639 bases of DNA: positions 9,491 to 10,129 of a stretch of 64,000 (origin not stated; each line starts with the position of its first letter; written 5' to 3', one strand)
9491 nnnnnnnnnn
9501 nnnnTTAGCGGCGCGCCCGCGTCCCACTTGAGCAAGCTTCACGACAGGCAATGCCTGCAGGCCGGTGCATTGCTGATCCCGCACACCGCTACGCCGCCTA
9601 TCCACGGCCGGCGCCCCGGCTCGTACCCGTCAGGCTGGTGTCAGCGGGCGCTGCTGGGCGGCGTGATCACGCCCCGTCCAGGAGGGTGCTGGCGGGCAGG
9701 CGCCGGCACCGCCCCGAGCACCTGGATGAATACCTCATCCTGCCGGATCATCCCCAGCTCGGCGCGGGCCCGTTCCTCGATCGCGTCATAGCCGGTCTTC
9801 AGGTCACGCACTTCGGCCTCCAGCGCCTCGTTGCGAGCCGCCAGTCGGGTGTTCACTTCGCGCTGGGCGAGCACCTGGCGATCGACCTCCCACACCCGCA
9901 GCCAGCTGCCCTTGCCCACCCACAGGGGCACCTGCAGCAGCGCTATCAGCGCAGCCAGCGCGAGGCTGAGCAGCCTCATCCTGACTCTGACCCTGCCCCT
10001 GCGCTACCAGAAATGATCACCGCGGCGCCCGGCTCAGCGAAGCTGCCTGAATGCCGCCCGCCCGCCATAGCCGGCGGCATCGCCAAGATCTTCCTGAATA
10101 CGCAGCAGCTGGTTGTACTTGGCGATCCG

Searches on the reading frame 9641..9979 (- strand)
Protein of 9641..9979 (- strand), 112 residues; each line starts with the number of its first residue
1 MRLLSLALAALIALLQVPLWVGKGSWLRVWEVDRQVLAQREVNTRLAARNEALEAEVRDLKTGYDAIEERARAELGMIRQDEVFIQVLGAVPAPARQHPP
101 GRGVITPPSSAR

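Call 28: search_protein_families(library=pfam, proteins=[window:9641-9979:-], max_evalue=0.00001)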
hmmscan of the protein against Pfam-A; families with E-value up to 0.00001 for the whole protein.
window:9641-9979:- (112 aa): 1 family
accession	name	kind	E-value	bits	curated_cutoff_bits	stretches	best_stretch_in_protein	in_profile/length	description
PF04977.20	DivIC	-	7.3e-24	83.8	28.9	1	11-87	1-77/80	Septum formation initiator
